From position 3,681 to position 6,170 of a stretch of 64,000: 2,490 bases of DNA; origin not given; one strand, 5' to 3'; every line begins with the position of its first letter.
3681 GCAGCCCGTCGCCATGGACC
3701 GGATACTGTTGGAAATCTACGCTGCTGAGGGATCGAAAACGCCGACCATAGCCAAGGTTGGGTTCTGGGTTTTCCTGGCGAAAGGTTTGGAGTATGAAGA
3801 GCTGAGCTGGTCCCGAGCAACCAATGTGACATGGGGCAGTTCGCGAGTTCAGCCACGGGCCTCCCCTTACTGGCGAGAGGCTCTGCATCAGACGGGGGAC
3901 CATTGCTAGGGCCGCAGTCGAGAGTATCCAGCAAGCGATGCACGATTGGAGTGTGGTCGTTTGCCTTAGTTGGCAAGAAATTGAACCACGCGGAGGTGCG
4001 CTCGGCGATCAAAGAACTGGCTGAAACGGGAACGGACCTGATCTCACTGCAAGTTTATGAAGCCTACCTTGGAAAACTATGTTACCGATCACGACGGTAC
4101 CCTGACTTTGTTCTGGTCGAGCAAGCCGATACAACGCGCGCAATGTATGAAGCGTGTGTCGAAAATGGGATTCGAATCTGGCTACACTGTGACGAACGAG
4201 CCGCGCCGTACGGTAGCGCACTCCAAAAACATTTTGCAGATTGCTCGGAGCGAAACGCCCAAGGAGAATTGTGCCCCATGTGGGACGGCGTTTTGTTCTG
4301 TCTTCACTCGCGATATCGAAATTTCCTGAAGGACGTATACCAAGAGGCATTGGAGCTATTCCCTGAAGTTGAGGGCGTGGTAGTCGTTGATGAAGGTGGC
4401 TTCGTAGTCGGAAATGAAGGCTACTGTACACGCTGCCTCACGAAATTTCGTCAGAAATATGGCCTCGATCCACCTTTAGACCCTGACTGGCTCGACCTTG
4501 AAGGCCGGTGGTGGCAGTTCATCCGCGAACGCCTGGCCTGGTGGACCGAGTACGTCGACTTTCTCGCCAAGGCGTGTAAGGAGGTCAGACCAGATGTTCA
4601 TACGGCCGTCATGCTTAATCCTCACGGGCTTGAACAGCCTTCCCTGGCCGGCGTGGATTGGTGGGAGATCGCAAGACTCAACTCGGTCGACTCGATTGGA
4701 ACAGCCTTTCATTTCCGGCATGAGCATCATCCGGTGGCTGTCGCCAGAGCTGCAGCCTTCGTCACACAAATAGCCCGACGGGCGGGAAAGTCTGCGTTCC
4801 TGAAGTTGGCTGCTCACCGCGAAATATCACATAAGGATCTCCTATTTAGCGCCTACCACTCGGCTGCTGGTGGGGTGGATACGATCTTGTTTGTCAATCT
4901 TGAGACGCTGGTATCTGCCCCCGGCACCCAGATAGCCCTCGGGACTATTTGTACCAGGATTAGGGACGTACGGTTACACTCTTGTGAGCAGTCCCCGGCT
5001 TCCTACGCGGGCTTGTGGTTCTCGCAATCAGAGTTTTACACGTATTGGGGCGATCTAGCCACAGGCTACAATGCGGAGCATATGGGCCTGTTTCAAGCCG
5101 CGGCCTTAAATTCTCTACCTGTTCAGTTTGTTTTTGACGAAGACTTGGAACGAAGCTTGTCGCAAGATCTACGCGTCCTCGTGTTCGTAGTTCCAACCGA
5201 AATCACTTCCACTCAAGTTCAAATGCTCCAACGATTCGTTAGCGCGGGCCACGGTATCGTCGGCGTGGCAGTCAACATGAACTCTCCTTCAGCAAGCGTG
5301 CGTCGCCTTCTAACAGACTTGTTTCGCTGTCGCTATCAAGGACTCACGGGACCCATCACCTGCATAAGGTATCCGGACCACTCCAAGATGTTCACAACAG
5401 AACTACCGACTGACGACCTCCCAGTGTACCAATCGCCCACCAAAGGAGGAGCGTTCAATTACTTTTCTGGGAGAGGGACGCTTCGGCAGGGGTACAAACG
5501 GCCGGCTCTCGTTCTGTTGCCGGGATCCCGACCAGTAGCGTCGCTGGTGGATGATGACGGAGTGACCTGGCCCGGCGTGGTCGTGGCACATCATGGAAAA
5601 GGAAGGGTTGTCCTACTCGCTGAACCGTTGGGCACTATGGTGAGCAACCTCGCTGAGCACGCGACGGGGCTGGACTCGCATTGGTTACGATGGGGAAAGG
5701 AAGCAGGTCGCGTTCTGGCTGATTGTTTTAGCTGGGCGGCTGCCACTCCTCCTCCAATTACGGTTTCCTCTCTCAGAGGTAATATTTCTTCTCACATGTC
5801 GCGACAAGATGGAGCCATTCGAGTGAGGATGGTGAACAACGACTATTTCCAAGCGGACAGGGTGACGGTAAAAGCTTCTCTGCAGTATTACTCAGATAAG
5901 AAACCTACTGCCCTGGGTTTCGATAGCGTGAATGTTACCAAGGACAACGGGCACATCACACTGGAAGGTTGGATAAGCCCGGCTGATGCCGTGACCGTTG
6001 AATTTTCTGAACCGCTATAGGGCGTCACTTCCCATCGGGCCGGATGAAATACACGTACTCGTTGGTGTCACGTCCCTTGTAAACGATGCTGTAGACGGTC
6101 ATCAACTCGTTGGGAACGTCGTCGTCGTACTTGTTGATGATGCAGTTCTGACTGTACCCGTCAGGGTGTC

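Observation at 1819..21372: Near-identical 3.9–4.2 kb direct segmental duplication of a GHL10-like and GH42-like gene pair, 15.3 kb apart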

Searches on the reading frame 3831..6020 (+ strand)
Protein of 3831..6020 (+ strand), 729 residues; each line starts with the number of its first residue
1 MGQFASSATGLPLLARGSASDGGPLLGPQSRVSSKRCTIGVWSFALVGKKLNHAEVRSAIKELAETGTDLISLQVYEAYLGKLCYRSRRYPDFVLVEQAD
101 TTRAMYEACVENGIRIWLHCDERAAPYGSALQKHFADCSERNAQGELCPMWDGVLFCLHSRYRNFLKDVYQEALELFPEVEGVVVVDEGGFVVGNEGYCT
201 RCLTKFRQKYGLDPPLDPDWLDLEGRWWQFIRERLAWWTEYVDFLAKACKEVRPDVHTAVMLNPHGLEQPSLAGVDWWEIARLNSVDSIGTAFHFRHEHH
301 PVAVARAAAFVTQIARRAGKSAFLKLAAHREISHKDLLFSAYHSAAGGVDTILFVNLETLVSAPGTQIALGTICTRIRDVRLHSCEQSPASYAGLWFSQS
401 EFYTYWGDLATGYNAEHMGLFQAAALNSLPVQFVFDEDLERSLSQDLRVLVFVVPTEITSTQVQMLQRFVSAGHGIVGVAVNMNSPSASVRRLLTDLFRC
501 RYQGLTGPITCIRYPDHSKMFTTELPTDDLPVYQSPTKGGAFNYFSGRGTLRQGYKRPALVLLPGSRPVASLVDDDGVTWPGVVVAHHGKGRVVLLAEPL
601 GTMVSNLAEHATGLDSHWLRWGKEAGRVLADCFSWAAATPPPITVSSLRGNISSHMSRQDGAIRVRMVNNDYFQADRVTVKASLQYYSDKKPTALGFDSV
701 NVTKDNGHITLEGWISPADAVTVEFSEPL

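Call 6: search_protein_families(library=pfam, proteins=[window:3831-6020:+])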
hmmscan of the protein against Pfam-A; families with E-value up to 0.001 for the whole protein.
window:3831-6020:+ (729 aa): 0 families

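Call 9: search_protein_families(library=ncbifam, proteins=[window:3831-6020:+], max_evalue=0.01)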
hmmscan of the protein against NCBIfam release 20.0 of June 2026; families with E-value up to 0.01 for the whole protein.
window:3831-6020:+ (729 aa): 0 families
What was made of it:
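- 3831..6020 (+): Gene for a 729-aa three-domain GH42/GH151-like protein, copy 1 (Glu727). It has no Pfam or NCBIfam hit (calls 6, 9).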

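Call 14: find_encoding_contigs(protein=window:3831-6020:+, flank=10000, max_places=10)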
Protein window:3831-6020:+ (729 aa): 1 contig read that carries it; 1 place shown.
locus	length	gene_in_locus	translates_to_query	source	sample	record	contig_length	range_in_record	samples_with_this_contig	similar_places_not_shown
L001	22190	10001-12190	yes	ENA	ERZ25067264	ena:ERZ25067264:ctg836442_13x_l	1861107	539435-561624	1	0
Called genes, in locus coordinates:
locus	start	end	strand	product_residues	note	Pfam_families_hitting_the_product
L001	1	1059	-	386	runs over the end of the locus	PF04218:CENP-B_N (faint), PF13384:HTH_23 (faint), PF13936:HTH_38, PF13565:HTH_32 (weak), PF00665:rve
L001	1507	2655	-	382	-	PF13088:BNR_2 (weak)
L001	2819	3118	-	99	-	PF00106:adh_short (weak), PF13561:adh_short_C2, PF23441:SDR (weak)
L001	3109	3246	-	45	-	-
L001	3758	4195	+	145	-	-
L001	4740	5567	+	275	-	PF13088:BNR_2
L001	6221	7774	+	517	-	PF00474:SSF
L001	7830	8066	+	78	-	-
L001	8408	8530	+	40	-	-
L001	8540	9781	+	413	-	PF02638:GHL10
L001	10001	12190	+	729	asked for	-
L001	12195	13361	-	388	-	PF13859:BNR_3 (faint), PF24316:Tli3 (faint), PF25852:DUF6242_C (faint), PF02012:BNR (faint), PF15902:Sortilin-Vps10 (weak), PF13088:BNR_2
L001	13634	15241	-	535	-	PF00474:SSF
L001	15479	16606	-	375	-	PF13088:BNR_2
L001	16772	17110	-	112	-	PF07587:PSD1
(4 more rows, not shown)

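Call 21: find_homologous_proteins(query=window:3831-6020:+, max_evalue=0.00001)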
Query window:3831-6020:+ (729 aa): 3 proteins with E <= 0.00001 among 8000 candidates.
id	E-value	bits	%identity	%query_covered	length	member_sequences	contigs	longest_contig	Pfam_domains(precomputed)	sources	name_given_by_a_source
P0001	0.0e+0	1656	100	97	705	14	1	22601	-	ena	-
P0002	0.0e+0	1108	96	68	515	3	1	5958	-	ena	-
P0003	4.6e-262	890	53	99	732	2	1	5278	-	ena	-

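Call 23: find_encoding_contigs(protein=P0002, flank=10000)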
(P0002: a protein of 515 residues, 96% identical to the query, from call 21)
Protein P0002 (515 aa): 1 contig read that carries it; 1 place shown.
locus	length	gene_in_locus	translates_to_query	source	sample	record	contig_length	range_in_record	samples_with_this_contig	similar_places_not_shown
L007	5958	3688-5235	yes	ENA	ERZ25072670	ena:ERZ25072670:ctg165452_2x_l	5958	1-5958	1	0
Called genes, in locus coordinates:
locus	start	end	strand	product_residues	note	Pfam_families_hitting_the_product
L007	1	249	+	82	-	?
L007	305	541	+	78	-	-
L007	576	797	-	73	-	-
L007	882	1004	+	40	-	-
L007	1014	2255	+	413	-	PF02638:GHL10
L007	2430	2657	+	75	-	-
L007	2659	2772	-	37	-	-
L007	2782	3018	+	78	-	-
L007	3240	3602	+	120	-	-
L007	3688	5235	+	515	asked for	-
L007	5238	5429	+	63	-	-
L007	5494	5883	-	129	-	-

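Call 24: find_encoding_contigs(protein=P0003, flank=10000)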
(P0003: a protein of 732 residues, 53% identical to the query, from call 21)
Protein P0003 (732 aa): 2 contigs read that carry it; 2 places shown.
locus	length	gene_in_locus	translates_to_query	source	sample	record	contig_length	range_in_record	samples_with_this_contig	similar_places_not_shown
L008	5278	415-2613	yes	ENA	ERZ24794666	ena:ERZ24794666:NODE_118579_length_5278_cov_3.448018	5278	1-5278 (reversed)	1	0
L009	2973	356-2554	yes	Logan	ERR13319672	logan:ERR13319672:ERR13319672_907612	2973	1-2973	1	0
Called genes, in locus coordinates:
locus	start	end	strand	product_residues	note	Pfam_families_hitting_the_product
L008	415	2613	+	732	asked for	-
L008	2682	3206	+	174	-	-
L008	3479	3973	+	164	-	-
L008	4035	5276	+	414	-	?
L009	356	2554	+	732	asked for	-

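Call 31: search_protein_representatives(protein=window:3831-6020:+)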
Query: 729 residues. Proteins with E-value up to 0.001 (for the whole library): 57; up to 1e-10: 11; up to 1e-30: 7. The best 57 are listed.
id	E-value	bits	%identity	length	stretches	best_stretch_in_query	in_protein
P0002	0.0e+00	1108.3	96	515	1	150-644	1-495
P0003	1.5e-262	889.7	53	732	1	3-726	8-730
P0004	1.6e-68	248.2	29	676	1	62-669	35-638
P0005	1.6e-67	244.9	29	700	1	60-674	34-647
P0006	2.3e-62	227.8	29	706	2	60-476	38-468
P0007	2.4e-55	204.6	28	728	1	52-717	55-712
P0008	3.6e-43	164.4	26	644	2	75-477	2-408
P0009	1.6e-15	73.0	26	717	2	53-256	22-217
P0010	5.7e-13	64.5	23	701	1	72-479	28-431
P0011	1.6e-11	59.7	31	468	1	190-501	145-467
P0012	2.9e-11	58.9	26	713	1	85-478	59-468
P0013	4.9e-10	54.8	27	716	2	138-253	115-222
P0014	6.5e-09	51.1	25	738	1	157-506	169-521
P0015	9.8e-09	50.5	29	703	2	57-256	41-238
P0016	1.4e-08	50.0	23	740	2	52-250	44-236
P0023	2.4e-06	42.6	25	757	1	61-503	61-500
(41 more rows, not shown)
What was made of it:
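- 3831..6020 (+): There are 57 HMMER relatives among 1.84 billion representatives (call 31).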

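Call 32: search_protein_families(library=pfam, proteins=[P0003, P0004, P0005, P0007, P0009, P0010, P0012, P0014, P0016, P0023], max_evalue=0.01)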
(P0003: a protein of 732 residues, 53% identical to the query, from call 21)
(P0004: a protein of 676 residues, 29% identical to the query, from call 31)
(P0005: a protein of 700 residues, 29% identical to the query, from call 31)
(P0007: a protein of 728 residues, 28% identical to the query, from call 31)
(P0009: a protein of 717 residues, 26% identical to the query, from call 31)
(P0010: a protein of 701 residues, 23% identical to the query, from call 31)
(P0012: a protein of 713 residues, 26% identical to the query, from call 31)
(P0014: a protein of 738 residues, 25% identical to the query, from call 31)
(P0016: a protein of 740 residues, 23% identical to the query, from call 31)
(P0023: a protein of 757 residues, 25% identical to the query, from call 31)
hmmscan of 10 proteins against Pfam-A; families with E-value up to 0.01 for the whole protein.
P0003 (732 aa): 1 family
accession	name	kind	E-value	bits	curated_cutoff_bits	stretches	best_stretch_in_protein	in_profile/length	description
PF14871.12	GHL6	-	0.0026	18.4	35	1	83-186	25-128/132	Hypothetical glycosyl hydrolase 6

P0004 (676 aa): 4 families
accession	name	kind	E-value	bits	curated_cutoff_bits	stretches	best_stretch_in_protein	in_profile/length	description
PF14871.12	GHL6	-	7.2e-11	42.9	35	1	37-161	10-130/132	Hypothetical glycosyl hydrolase 6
PF02638.21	GHL10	-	3.2e-09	36.8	27.9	1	47-273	43-263/311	Glycosyl hydrolase-like 10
PF08532.16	Glyco_hydro_42M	-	1.7e-08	34.6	25.8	1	399-460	36-92/207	Beta-galactosidase trimerisation domain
PF14883.12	GHL13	-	0.0054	16.3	27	0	139-244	127-227/324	Hypothetical glycosyl hydrolase family 13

P0005 (700 aa): 4 families
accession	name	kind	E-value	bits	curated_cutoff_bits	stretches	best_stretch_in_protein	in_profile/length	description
PF14871.12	GHL6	-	2.6e-07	31.4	35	1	37-156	9-128/132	Hypothetical glycosyl hydrolase 6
PF08532.16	Glyco_hydro_42M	-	5.4e-05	23.2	25.8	1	400-462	36-96/207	Beta-galactosidase trimerisation domain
PF02638.21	GHL10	-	0.0029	17.2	27.9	1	38-238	29-227/311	Glycosyl hydrolase-like 10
PF14488.12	DUF4434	-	0.0038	17.3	30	1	32-92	23-81/283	Domain of unknown function (DUF4434)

P0007 (728 aa): 6 families
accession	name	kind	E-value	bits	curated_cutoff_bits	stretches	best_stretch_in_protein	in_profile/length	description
PF02638.21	GHL10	-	0.00037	20.1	27.9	1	101-301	68-263/311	Glycosyl hydrolase-like 10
PF14871.12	GHL6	-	0.0011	19.7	35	1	62-190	5-130/132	Hypothetical glycosyl hydrolase 6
PF17385.8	LBP_M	-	0.0038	17.3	25.2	1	465-502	87-124/221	Lacto-N-biose phosphorylase central domain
PF02449.21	Glyco_hydro_42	-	0.0075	16.1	21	0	135-211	77-155/376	Beta-galactosidase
PF06283.17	ThuA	-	0.0091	16.7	33.4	0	445-586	47-184/209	Trehalose utilisation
PF14258.12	DUF4350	-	0.0096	16.6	30.4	0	451-515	41-96/181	Domain of unknown function (DUF4350)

P0009 (717 aa): 7 families
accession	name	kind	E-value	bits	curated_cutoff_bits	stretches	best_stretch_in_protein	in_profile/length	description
PF14871.12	GHL6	-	2.2e-29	102.8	35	1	24-152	1-131/132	Hypothetical glycosyl hydrolase 6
PF08532.16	Glyco_hydro_42M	-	2.5e-12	47.2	25.8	1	398-479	23-100/207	Beta-galactosidase trimerisation domain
PF02638.21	GHL10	-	6.5e-10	39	27.9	1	50-215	44-221/311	Glycosyl hydrolase-like 10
PF06283.17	ThuA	-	1.5e-09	38.9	33.4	1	414-606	27-209/209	Trehalose utilisation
PF01120.23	Alpha_L_fucos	-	5.1e-09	36.5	25.2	1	21-169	92-217/345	Alpha-L-fucosidase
PF19773.5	DUF6259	-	4.1e-07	29.8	28.7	1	57-162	93-210/300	Domain of unknown function (DUF6259)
PF22369.2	GLMA_2nd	-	0.0036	17.5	27.7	1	402-499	14-109/138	GLMA-like, second domain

P0010 (701 aa): 8 families
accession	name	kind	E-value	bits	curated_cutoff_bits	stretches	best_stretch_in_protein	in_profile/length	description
PF14871.12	GHL6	-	4.6e-26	92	35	1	12-139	1-131/132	Hypothetical glycosyl hydrolase 6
PF02638.21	GHL10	-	2.8e-16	59.9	27.9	1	11-211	19-224/311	Glycosyl hydrolase-like 10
PF08532.16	Glyco_hydro_42M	-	7.2e-11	42.4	25.8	1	367-547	30-183/207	Beta-galactosidase trimerisation domain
PF01120.23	Alpha_L_fucos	-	8.9e-09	35.7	25.2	1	28-142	111-213/345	Alpha-L-fucosidase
PF06283.17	ThuA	-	1.1e-08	36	33.4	1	377-574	28-209/209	Trehalose utilisation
PF02449.21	Glyco_hydro_42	-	1.1e-08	35.3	21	1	57-181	48-177/376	Beta-galactosidase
PF19773.5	DUF6259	-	0.00014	21.5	28.7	1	41-144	90-205/300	Domain of unknown function (DUF6259)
PF09822.16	ABC_transp_aux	-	0.00086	19.1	34.7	1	387-453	34-107/288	ABC-type uncharacterized transport system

P0012 (713 aa): 6 families
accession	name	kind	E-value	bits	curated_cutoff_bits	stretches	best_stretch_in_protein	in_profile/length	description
PF14871.12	GHL6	-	4.5e-20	72.6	35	1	29-158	1-131/132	Hypothetical glycosyl hydrolase 6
PF08532.16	Glyco_hydro_42M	-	3.6e-11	43.4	25.8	1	395-589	21-191/207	Beta-galactosidase trimerisation domain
PF02638.21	GHL10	-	8.7e-10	38.6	27.9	1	32-220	23-219/311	Glycosyl hydrolase-like 10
PF06283.17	ThuA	-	2.7e-08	34.8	33.4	1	414-609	28-209/209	Trehalose utilisation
PF19773.5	DUF6259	-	3.3e-05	23.6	28.7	1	73-170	104-213/300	Domain of unknown function (DUF6259)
PF02449.21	Glyco_hydro_42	-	0.0016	18.3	21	0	75-178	48-156/376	Beta-galactosidase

P0014 (738 aa): 5 families
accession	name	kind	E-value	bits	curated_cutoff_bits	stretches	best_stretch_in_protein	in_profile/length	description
PF14871.12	GHL6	-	2.9e-18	66.8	35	1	75-200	1-132/132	Hypothetical glycosyl hydrolase 6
PF08532.16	Glyco_hydro_42M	-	6.3e-08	32.8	25.8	1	434-614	37-191/207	Beta-galactosidase trimerisation domain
PF13709.12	DUF4159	-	0.00015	21.8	25.9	1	451-490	44-85/202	Domain of unknown function (DUF4159)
PF02638.21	GHL10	-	0.00043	19.9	27.9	1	107-270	55-226/311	Glycosyl hydrolase-like 10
PF01120.23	Alpha_L_fucos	-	0.0052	16.7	25.2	1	117-204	139-215/345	Alpha-L-fucosidase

P0016 (740 aa): 9 families
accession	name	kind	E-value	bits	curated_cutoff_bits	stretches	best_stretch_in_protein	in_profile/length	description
PF14871.12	GHL6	-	6.4e-29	101.3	35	1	47-177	1-131/132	Hypothetical glycosyl hydrolase 6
PF08532.16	Glyco_hydro_42M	-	2.2e-14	53.9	25.8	1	423-613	17-190/207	Beta-galactosidase trimerisation domain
PF02638.21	GHL10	-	4.6e-12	46.1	27.9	1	87-238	66-219/311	Glycosyl hydrolase-like 10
PF06283.17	ThuA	-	1.3e-08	35.8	33.4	1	437-633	23-208/209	Trehalose utilisation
PF19773.5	DUF6259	-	5.9e-08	32.6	28.7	1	70-184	83-207/300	Domain of unknown function (DUF6259)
PF01120.23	Alpha_L_fucos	-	1.1e-05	25.5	25.2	1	90-183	139-216/345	Alpha-L-fucosidase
PF17385.8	LBP_M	-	1.2e-05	25.5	25.2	1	483-614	89-203/221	Lacto-N-biose phosphorylase central domain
PF13199.12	Glyco_hydro_66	-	0.0028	16.8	23.7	0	92-182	162-262/546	Glycosyl hydrolase family 66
PF09822.16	ABC_transp_aux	-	0.0059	16.3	34.7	1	434-498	18-80/288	ABC-type uncharacterized transport system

P0023 (757 aa): 4 families
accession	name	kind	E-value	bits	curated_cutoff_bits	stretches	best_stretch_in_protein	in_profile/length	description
PF14871.12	GHL6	-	1.8e-12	48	35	1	58-177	4-131/132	Hypothetical glycosyl hydrolase 6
PF06283.17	ThuA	-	8.9e-09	36.3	33.4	1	430-631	40-209/209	Trehalose utilisation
PF02638.21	GHL10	-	1.7e-05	24.5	27.9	1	97-245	66-228/311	Glycosyl hydrolase-like 10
PF08532.16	Glyco_hydro_42M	-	2.7e-05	24.2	25.8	1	436-497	53-117/207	Beta-galactosidase trimerisation domain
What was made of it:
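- On GH42 (729-aa protein): Only homologues at 20-29% identity carry GHL6 and Glyco_hydro_42M (call 32).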

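Call 44: find_related_loci(query=A2, collection=genome_contigs, flank=10000)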
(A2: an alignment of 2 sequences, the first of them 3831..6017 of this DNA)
Query A2 (729 aa) in genome_contigs; peptide patterns used: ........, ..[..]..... (x = any residue, [..] = any of these).
37 stretches matched a pattern; 1 encode a relative of the query (tblastn E <= 1e-3); 1 distinct loci.
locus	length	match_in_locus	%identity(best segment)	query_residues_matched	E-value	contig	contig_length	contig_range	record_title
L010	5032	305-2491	96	1-729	0e+0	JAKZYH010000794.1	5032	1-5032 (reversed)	MAG: Acidobacteriota bacterium isolate Langseth_Bin_00184 Langseth_Bin_00184_000000000794, whole genome shotgun sequence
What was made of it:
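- Tried and rejected: One 5-kb contig only (call 44).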

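Call 45: find_related_loci(query=A2, collection=metagenome_contigs, flank=10000)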
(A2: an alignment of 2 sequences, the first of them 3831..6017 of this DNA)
Query A2 (729 aa) in metagenome_contigs; peptide patterns used: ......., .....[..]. (x = any residue, [..] = any of these).
99 stretches matched a pattern, but none encodes a relative of the query by tblastn (E <= 1e-3).
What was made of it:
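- Tried and rejected: Nothing found (call 45).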

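Call 59: predict_structure(alignment_id=A1)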
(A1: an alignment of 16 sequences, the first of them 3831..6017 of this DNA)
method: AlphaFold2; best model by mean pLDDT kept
length: 729 residues; sequences in the alignment: 16
mean_pLDDT: 82.1   pTM: 0.86
mean pLDDT of the five models: 82.1, 80.9, 79.6, 79.4, 78.1
residues with pLDDT >= 90: 348; 70-90: 244; 50-70: 74; < 50: 63
segments of 3 or more residues with pLDDT < 50: 1-34, 517-519, 522-527, 534-553
pLDDT, mean of each block of 10 residues (from residue 1): 30 29 30 65 71 86 93 90 93 90 95 96 84 92 89 87 96 97 90 80 95 89 85 90 97 97 66 78 95 71 89 91 86 83 90 89 88 81 66 87 67 85 92 87 77 86 92 94 80 95 89 63 47 47 32 71 94 89 93 93 79 68 86 93 89 88 89 92 85 88 92 93 79
secondary structure, 60 per line:
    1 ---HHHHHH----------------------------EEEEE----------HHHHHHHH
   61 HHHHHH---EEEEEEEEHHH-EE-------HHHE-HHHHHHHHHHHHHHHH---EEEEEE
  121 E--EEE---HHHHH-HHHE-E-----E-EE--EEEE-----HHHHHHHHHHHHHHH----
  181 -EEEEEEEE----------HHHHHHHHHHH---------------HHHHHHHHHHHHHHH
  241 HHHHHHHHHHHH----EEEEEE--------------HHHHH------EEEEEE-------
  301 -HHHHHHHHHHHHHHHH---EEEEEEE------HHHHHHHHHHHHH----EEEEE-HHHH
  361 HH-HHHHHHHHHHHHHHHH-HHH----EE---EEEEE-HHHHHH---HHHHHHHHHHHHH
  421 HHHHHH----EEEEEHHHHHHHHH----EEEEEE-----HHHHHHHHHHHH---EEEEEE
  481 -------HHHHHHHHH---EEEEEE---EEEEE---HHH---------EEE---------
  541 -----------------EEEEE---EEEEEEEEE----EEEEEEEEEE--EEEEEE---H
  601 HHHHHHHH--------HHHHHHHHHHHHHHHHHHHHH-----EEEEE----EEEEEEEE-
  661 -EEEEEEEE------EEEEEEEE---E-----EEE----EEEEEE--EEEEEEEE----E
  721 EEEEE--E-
elements in order (helices of 4 or more, strands of 3 or more residues): H4-9 E38-42 H53-66 E70-77 H96-111 E115-121 E124-126 H130-134 E153-156 H162-176 E182-189 H200-210 H226-252 E257-262 H277-281 E288-293 H302-317 E321-327 H334-346 E351-355 H357-362 H364-379 E393-397 H399-404 H408-426 E431-435 H436-444 E449-454 H460-471 E475-480 H488-496 E500-505 E509-513 E529-531 E558-562 E566-574 E579-588 E591-596 H600-608 H617-637 E643-647 E652-659 E662-669 E676-683 E693-695 E700-705 E708-715 E720-725
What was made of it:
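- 3831..6020 (+): The model has pLDDT 82 (call 59).
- On GH42 (729-aa protein): The model has pLDDT 82 and pTM 0.86 (call 59).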

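Call 65: fold_search(model_id=the predicted structure, library=pdb)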
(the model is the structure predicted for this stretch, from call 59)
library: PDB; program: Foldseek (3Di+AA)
matches with E <= 10: 1577; with E <= 0.001: 418
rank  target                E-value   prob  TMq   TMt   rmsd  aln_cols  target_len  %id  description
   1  5xb7_B                1.4e-26  1.00  0.65  0.69   6.4       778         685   14  GH42 alpha-L-arabinopyranosidase from Bifidobacterium animalis subsp. lactis Bl-04 (released 2017-11-01)
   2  5xb7_F                2.2e-26  1.00  0.64  0.66   6.8       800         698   14  GH42 alpha-L-arabinopyranosidase from Bifidobacterium animalis subsp. lactis Bl-04 (released 2017-11-01)
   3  7omi_BBB              2.7e-26  1.00  0.62  0.68   6.7       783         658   12  Bs164 in complex with mannocyclophellitol epoxide (released 2022-02-02)
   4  5xb7_A                5.0e-26  1.00  0.63  0.67   6.6       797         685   14  GH42 alpha-L-arabinopyranosidase from Bifidobacterium animalis subsp. lactis Bl-04 (released 2017-11-01)
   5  7omi_DDD              1.3e-25  1.00  0.62  0.69   6.6       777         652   12  Bs164 in complex with mannocyclophellitol epoxide (released 2022-02-02)
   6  5xb7_C                1.3e-25  1.00  0.62  0.66   6.6       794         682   14  GH42 alpha-L-arabinopyranosidase from Bifidobacterium animalis subsp. lactis Bl-04 (released 2017-11-01)
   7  6t5o_AAA              2.0e-25  1.00  0.60  0.66   7.2       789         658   12  Bacteroides salyersiae GH164 beta-mannosidase (released 2020-01-01)
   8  6t5o_DDD              2.1e-25  1.00  0.62  0.69   6.8       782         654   13  Bacteroides salyersiae GH164 beta-mannosidase (released 2020-01-01)
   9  6t6g_AAA              4.5e-25  1.00  0.61  0.67   7.0       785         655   13  Bacteroides salyersiae GH164 beta-mannosidase in complex with noeuromycin (released 2020-01-01)
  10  6t5o_CCC              5.3e-25  1.00  0.64  0.70   5.9       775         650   12  Bacteroides salyersiae GH164 beta-mannosidase (released 2020-01-01)
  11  6t5o_BBB              5.3e-25  1.00  0.62  0.69   6.5       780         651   12  Bacteroides salyersiae GH164 beta-mannosidase (released 2020-01-01)
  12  6t7g_BBB              5.9e-25  1.00  0.64  0.70   6.1       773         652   12  Bacteroides salyersiae GH164 beta-mannosidase in complex with mannoimidazole (released 2019-12-25)
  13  6t7g_EEE              7.0e-25  1.00  0.63  0.70   6.1       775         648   12  Bacteroides salyersiae GH164 beta-mannosidase in complex with mannoimidazole (released 2019-12-25)
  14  6tvk                  9.7e-25  1.00  0.65  0.71   5.7       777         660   12  Alpha-L-fucosidase isoenzyme 2 from Paenibacillus thiaminolyticus (released 2021-07-21)
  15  6t6g_EEE              1.2e-24  1.00  0.63  0.69   6.3       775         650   12  Bacteroides salyersiae GH164 beta-mannosidase in complex with noeuromycin (released 2020-01-01)
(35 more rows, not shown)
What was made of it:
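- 3831..6020 (+): Foldseek gives GH42, GH164 and GH151 structures at TM about 0.65 (call 65).
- On GH42 (729-aa protein): Foldseek gives E of 1e-26 to 1e-22 and TM 0.62-0.65 to GH42, GH164 and GH151 structures (call 65).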
